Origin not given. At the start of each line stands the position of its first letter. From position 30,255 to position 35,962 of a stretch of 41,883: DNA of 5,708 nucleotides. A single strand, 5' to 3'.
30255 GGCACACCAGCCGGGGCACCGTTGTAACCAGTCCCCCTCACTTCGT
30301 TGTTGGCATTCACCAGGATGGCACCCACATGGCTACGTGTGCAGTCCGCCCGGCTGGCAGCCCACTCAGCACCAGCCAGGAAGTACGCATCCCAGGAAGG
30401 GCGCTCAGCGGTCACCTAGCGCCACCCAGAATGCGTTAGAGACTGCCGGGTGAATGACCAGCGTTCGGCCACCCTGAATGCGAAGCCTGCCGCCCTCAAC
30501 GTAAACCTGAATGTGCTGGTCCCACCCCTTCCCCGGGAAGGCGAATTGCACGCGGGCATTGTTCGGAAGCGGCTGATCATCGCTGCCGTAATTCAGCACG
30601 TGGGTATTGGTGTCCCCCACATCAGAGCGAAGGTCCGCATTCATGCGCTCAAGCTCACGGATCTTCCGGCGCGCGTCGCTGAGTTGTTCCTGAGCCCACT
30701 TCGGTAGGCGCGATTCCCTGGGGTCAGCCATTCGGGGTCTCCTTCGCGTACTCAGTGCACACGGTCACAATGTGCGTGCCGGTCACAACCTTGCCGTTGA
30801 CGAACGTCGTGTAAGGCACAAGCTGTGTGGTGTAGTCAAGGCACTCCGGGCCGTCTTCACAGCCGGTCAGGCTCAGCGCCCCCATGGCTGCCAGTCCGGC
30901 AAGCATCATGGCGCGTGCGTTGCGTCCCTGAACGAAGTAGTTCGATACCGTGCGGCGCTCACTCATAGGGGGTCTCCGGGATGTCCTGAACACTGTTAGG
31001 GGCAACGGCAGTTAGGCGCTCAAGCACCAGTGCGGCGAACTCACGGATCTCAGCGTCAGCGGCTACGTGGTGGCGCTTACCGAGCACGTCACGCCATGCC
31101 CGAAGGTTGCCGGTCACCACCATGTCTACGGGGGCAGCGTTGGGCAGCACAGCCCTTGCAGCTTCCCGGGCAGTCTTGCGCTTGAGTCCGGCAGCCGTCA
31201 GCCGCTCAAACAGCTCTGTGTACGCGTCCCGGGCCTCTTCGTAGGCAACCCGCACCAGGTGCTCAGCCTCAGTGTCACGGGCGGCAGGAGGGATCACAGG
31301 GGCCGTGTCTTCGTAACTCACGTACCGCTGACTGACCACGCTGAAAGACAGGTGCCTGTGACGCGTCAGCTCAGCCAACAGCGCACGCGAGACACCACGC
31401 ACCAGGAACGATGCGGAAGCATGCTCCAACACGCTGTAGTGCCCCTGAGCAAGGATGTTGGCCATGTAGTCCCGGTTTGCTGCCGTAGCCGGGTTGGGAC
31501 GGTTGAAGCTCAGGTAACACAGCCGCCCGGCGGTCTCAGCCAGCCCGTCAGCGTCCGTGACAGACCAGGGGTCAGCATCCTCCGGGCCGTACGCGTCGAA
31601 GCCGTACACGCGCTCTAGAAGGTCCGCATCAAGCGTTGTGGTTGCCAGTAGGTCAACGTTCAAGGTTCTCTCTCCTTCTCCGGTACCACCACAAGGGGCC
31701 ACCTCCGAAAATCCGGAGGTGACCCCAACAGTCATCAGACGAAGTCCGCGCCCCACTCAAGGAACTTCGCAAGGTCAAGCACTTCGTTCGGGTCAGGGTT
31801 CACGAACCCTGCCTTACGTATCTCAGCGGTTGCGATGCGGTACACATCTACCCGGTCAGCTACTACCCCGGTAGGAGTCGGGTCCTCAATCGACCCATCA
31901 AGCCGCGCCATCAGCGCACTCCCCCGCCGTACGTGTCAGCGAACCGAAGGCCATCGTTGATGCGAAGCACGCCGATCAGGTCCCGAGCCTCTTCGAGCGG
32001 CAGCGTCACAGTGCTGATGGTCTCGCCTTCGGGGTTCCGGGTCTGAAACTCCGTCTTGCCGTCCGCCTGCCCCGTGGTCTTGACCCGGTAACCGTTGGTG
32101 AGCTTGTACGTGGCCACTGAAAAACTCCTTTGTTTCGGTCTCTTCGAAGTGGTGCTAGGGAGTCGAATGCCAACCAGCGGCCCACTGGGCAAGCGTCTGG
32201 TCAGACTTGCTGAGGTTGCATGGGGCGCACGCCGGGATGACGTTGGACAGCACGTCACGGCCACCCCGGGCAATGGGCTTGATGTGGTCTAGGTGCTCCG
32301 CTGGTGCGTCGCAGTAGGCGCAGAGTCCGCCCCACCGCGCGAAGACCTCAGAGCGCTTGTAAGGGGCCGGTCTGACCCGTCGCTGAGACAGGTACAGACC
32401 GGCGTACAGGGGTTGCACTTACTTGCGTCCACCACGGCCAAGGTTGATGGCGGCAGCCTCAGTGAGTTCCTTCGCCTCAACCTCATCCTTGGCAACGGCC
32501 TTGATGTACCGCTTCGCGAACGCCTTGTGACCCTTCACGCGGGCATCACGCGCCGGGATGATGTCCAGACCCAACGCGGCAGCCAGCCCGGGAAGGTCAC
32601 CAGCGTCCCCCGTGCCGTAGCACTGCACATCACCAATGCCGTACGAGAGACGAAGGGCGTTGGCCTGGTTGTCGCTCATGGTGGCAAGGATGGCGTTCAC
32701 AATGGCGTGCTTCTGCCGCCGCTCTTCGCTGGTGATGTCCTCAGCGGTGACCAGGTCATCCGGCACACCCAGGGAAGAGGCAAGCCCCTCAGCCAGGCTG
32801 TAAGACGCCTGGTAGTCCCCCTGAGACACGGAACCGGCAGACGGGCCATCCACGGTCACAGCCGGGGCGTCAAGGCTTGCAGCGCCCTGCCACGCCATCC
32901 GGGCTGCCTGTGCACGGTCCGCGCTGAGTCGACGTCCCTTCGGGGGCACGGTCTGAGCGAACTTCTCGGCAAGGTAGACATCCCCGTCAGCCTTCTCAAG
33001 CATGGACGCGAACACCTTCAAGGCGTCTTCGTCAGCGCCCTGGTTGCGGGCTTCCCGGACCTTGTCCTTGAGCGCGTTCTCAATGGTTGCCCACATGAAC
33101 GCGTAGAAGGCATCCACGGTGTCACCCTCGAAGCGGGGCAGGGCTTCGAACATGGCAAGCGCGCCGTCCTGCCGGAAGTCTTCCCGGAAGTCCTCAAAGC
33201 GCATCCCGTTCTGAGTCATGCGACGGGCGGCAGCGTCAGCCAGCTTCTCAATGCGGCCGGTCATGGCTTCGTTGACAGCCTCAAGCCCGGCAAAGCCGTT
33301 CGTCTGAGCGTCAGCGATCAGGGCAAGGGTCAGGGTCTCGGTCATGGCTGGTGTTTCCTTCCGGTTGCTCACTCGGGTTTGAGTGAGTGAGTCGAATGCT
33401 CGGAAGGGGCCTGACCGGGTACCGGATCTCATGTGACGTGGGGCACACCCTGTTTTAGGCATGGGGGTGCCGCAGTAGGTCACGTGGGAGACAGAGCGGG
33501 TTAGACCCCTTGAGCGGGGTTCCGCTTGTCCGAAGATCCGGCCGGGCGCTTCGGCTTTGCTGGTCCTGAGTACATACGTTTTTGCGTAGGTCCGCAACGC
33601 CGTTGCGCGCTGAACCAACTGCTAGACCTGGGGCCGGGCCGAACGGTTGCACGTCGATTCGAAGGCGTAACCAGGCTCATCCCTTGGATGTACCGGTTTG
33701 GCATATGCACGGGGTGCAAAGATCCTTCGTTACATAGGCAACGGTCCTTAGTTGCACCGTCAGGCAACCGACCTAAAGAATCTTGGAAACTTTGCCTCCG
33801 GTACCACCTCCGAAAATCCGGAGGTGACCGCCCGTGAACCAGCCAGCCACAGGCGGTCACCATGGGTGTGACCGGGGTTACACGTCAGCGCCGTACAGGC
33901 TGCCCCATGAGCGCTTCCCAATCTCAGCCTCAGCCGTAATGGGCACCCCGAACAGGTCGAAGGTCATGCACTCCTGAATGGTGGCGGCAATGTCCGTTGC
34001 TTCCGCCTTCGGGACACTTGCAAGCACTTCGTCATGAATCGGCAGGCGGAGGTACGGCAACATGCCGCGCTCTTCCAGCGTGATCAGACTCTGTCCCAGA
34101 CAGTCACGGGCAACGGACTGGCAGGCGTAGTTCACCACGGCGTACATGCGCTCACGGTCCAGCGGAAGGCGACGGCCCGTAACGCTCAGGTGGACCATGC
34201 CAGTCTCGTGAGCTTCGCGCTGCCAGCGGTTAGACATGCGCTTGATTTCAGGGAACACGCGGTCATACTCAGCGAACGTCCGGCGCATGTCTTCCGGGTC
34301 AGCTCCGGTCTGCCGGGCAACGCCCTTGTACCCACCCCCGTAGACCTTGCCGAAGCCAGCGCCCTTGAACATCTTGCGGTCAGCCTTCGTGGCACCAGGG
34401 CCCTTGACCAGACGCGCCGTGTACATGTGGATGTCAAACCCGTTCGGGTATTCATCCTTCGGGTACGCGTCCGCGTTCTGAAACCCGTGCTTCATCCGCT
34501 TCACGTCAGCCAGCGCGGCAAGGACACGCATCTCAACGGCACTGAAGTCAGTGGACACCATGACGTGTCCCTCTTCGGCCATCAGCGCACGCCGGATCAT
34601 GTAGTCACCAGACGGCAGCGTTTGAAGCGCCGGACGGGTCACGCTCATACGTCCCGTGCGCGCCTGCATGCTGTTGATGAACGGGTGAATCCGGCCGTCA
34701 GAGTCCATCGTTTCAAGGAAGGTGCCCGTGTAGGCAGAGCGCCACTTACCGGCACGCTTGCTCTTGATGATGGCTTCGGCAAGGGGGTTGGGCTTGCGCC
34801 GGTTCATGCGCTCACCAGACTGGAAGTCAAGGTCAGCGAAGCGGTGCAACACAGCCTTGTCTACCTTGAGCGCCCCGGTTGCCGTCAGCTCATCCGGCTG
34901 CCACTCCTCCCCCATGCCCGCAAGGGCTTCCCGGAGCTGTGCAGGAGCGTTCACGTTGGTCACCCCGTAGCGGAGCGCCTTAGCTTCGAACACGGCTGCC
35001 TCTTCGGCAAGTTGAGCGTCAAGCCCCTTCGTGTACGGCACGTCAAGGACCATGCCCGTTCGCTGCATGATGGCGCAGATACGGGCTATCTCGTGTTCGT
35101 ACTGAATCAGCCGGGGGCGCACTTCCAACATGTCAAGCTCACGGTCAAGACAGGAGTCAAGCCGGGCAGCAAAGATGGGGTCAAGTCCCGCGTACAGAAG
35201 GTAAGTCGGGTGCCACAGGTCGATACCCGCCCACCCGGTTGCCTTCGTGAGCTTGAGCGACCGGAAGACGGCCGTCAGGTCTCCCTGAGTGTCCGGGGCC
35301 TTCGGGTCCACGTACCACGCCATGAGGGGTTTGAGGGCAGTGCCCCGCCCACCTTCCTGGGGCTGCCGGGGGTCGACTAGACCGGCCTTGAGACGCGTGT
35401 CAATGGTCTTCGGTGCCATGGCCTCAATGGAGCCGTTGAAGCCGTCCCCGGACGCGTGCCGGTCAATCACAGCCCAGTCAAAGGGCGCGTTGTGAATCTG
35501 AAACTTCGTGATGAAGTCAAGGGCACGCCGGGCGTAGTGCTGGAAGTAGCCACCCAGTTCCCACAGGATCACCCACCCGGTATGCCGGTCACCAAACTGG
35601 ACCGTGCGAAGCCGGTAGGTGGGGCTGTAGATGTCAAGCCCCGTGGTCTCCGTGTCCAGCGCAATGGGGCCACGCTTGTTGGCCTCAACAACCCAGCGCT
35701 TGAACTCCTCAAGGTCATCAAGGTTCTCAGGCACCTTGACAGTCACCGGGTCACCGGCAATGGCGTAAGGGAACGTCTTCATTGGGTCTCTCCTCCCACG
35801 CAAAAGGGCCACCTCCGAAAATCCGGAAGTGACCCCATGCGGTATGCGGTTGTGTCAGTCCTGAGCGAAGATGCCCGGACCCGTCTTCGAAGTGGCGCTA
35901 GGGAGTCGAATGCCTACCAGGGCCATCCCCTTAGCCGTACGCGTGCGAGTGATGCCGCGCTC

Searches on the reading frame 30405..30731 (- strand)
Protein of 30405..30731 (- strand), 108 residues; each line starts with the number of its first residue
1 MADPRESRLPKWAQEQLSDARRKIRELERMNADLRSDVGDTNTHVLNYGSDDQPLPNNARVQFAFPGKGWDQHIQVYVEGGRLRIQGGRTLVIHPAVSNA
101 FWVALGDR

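Call 51: search_protein_families(library=phrogs, proteins=[window:30405-30731:-], max_evalue=0.001)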
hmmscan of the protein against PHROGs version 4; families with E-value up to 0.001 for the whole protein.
window:30405-30731:- (108 aa): 2 families
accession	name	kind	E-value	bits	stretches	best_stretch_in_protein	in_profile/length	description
phrog_3236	-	unknown function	1.7e-28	100.1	1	1-108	4-117/117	-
phrog_37895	-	unknown function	2.7e-05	24.7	1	1-19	1-19/28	-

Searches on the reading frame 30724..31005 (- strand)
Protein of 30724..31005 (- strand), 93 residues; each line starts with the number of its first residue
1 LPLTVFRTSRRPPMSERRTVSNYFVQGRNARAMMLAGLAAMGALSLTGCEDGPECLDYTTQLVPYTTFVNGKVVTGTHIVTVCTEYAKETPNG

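Call 51: search_protein_families(library=phrogs, proteins=[window:30724-31005:-], max_evalue=0.001)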
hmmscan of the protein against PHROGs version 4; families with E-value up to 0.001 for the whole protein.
window:30724-31005:- (93 aa): 1 family
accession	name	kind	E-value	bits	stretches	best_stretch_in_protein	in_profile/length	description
phrog_15073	-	unknown function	1.7e-20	74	1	27-89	1-63/64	-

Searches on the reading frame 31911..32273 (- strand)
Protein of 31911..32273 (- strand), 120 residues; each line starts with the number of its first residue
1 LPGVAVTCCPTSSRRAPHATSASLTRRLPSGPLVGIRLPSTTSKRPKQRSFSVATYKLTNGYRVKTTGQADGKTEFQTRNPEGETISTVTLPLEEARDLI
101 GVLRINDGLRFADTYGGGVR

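Call 51: search_protein_families(library=phrogs, proteins=[window:31911-32273:-], max_evalue=0.001)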
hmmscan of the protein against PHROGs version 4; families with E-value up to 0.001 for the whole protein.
window:31911-32273:- (120 aa): 1 family
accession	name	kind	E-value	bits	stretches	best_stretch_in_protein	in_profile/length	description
phrog_27777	-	unknown function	6.1e-05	23.9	1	54-100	2-47/55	-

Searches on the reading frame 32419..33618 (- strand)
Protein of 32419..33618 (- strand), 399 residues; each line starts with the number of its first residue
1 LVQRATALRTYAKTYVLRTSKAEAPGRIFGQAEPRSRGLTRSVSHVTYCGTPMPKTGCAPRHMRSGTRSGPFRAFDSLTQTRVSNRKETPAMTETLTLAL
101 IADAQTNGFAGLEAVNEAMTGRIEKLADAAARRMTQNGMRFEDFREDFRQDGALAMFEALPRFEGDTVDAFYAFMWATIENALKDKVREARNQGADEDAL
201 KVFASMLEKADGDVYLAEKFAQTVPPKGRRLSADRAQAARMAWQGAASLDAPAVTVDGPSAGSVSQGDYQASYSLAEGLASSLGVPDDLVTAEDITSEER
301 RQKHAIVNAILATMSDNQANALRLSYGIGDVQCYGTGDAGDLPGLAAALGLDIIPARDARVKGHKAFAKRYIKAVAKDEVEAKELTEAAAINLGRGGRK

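Call 33: search_protein_families(library=pfam, proteins=[window:32419-33618:-], max_evalue=0.01)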
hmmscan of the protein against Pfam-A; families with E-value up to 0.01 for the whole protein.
window:32419-33618:- (399 aa): 1 family
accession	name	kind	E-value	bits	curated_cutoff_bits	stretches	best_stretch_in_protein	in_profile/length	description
PF04542.20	Sigma70_r2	-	1.6e-06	28.3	24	1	129-191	11-69/71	Sigma-70 region 2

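Call 53: search_protein_families(library=phrogs, proteins=[window:32419-33618:-], max_evalue=0.001)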
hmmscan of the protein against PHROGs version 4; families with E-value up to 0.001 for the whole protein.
window:32419-33618:- (399 aa): 2 families
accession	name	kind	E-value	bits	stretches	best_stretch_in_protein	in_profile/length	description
phrog_15865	-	transcription regulation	3.8e-108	363.2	2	95-265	1-174/386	RNA polymerase sigma factor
phrog_32691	-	transcription regulation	2e-29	104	1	98-329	5-229/286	RNA polymerase sigma factor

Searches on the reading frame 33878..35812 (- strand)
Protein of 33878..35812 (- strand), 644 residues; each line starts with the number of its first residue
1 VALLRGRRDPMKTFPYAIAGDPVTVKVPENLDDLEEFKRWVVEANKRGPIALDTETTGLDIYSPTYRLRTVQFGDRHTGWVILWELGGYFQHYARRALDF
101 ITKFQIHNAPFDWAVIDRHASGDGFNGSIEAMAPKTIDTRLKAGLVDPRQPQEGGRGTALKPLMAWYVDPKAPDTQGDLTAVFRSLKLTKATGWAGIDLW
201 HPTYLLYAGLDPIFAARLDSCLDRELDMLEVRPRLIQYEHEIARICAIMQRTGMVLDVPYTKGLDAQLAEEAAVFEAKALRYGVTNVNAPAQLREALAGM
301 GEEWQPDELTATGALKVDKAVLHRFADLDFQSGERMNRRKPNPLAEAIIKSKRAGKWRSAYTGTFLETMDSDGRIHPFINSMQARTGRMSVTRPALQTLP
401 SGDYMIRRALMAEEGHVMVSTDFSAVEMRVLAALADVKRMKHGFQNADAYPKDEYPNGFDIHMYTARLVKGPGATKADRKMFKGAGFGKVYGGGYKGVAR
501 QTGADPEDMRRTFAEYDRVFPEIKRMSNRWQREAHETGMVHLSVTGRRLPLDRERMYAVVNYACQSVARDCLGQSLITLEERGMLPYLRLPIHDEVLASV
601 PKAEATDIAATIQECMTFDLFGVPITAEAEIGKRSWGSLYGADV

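Call 33: search_protein_families(library=pfam, proteins=[window:33878-35812:-], max_evalue=0.01)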
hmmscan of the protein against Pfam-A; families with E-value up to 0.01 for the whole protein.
window:33878-35812:- (644 aa): 2 families
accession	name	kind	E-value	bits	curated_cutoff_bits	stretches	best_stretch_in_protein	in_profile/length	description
PF00476.26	DNA_pol_A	-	9.6e-53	179.9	34.3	1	262-637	5-380/381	DNA polymerase family A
PF01612.26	DNA_pol_A_exo1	-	3.2e-08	34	23.6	1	29-169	2-129/173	3'-5' exonuclease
